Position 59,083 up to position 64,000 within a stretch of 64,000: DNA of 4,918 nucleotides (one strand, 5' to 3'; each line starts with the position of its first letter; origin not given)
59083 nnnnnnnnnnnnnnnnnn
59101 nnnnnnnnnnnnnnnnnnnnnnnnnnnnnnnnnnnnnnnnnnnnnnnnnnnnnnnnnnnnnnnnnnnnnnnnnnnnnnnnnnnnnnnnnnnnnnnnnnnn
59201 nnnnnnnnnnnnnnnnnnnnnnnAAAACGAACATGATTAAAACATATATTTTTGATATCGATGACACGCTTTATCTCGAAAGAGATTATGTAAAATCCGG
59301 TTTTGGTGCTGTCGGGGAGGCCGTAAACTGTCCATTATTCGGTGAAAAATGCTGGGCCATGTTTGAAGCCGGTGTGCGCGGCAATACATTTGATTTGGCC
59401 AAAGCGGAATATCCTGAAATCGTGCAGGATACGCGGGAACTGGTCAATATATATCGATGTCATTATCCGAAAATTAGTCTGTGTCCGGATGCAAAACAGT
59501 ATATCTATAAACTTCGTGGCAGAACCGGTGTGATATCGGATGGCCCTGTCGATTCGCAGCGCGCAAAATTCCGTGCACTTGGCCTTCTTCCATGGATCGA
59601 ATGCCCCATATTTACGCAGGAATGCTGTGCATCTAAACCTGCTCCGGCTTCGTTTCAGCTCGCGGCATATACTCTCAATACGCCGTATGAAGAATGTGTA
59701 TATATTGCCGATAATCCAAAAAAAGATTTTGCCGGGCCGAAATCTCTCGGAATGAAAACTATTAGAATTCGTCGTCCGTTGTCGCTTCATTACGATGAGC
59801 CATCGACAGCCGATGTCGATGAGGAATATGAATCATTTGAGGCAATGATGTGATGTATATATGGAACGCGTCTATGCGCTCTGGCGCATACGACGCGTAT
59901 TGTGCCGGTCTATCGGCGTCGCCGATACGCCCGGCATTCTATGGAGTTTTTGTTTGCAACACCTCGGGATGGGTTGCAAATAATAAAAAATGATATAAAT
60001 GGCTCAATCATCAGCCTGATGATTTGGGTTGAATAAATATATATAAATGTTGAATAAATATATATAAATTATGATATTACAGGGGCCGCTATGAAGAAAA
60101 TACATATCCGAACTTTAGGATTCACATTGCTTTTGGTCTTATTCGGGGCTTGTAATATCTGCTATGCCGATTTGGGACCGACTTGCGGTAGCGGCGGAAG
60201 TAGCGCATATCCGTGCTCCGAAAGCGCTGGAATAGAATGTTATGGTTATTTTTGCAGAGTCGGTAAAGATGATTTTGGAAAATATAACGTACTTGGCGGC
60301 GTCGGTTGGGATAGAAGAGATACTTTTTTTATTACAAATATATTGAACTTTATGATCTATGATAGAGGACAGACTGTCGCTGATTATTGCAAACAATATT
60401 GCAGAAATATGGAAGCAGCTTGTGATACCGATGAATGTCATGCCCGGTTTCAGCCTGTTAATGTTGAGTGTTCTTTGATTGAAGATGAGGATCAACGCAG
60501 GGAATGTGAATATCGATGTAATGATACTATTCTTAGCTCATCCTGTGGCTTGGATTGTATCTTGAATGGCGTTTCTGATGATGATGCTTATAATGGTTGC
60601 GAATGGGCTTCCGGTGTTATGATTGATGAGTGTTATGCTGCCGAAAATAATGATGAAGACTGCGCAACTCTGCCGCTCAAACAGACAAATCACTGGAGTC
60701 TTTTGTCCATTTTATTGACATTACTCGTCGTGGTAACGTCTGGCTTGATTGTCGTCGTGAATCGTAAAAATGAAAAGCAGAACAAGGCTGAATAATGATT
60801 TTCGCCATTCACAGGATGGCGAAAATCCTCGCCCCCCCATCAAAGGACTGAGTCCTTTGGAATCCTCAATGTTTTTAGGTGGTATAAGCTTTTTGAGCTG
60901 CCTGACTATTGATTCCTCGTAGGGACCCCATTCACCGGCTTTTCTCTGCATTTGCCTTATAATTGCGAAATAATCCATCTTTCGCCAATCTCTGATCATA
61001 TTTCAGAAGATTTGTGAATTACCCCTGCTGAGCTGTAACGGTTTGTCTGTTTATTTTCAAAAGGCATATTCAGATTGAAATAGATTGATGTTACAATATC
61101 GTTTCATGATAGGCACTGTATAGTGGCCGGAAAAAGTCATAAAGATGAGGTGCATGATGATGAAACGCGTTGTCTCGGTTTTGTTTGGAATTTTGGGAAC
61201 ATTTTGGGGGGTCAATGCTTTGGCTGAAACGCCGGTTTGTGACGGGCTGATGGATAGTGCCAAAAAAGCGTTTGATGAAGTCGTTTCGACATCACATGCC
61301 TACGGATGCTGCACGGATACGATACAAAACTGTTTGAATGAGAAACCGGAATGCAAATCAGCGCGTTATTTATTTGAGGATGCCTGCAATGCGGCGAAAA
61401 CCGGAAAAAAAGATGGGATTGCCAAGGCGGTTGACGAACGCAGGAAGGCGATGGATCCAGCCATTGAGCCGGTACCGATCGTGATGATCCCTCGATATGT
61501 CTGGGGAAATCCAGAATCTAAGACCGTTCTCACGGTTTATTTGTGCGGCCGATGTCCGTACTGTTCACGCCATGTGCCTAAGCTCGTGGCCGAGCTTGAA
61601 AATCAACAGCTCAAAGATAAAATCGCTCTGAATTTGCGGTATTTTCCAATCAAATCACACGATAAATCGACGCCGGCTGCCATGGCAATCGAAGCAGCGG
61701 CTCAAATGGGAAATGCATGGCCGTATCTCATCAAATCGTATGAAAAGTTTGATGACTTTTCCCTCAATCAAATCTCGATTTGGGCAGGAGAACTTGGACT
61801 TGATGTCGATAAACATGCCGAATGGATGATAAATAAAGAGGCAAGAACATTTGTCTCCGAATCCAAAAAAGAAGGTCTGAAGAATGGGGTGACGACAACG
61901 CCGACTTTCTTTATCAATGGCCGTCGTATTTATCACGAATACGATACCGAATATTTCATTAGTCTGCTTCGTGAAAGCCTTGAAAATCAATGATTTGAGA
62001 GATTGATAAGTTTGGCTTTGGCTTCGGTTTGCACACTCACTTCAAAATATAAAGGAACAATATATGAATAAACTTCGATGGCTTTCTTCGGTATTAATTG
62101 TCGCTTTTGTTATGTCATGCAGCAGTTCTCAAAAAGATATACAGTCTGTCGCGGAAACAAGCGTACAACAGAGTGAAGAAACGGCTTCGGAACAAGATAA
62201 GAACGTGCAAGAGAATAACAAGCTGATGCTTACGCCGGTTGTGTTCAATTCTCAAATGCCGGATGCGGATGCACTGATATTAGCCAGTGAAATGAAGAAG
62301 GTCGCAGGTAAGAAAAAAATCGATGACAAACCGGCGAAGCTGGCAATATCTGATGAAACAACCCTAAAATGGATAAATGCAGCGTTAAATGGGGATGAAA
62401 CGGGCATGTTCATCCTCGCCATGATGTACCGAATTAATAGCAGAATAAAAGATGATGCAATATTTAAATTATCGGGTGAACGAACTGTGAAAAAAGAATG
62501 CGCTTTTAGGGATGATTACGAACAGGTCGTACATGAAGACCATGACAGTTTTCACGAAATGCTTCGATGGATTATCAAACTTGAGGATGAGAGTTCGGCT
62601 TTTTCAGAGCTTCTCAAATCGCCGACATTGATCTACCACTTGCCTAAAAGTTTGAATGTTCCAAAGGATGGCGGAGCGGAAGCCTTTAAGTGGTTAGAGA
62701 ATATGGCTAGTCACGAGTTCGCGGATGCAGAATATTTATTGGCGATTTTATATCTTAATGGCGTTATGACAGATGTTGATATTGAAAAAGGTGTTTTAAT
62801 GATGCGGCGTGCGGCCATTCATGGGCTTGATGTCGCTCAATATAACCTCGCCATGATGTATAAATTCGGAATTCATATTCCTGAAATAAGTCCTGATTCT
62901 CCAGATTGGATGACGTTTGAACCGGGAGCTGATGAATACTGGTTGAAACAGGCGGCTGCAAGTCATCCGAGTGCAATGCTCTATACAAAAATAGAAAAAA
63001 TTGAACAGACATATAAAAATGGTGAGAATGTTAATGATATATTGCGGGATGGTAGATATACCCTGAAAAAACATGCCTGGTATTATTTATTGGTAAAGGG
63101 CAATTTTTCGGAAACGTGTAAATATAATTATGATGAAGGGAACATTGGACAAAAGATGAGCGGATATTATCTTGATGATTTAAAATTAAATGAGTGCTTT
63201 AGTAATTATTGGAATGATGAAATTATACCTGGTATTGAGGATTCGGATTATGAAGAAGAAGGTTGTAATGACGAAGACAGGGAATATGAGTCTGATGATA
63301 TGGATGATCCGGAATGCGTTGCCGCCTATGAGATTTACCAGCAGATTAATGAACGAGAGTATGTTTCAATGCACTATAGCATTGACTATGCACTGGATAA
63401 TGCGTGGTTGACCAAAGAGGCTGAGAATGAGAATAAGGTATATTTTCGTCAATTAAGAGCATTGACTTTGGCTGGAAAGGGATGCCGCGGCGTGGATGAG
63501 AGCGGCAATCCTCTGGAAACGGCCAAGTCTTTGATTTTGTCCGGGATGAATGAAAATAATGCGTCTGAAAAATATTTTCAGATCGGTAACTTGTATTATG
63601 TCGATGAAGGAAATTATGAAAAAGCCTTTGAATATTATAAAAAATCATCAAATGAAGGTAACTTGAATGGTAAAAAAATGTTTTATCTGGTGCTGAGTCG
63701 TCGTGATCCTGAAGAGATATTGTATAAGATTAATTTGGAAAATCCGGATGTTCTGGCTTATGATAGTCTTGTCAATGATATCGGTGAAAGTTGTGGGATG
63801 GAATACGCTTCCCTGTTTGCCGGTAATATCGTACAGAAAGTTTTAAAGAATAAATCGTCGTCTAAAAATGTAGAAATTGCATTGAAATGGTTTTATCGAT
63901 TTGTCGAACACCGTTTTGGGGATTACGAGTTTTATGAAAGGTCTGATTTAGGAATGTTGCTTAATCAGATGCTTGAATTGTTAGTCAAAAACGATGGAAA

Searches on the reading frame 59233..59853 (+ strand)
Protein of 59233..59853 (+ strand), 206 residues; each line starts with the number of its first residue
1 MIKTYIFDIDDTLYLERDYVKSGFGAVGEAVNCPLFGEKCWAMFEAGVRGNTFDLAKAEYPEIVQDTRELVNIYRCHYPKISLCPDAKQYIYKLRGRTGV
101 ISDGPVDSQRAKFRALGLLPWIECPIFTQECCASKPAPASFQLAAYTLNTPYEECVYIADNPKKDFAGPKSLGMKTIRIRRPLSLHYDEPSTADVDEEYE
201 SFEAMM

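Call 14: search_protein_families(library=pfam, proteins=[window:59233-59853:+], max_evalue=0.001)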
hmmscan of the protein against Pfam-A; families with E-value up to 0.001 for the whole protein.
window:59233-59853:+ (206 aa): 3 families
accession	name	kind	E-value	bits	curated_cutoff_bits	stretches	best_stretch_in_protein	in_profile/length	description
PF00702.32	Hydrolase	-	2.1e-13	51.5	26.4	1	2-173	1-191/191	haloacid dehalogenase-like hydrolase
PF13419.12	HAD_2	-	1.7e-10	41.7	23.8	1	5-178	1-177/178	Haloacid dehalogenase-like hydrolase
PF13242.12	Hydrolase_like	-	1.7e-05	25.1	22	1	134-179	3-48/75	HAD-hyrolase-like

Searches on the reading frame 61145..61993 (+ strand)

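Call 14: search_protein_families(library=pfam, proteins=[window:61145-61993:+], max_evalue=0.001)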
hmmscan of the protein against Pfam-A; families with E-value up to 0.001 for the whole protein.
window:61145-61993:+ (282 aa): 2 families
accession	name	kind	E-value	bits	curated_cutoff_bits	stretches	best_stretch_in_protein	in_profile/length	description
PF13462.12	Thioredoxin_4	-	6.1e-17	62.7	23.2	1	118-270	6-158/165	Thioredoxin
PF01323.26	DSBA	-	2.2e-06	28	25.6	1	156-262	67-177/191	DSBA-like thioredoxin domain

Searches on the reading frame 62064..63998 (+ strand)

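Call 88: search_protein_families(library=pfam, proteins=[window:62064-63998:+], max_evalue=0.01)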
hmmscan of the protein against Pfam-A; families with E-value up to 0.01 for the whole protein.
window:62064-63998:+ (645 aa): 1 family
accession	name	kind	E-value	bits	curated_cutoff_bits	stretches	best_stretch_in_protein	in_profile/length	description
PF08238.18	Sel1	-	1.5e-12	47.9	30.7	1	220-254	1-35/36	Sel1 repeat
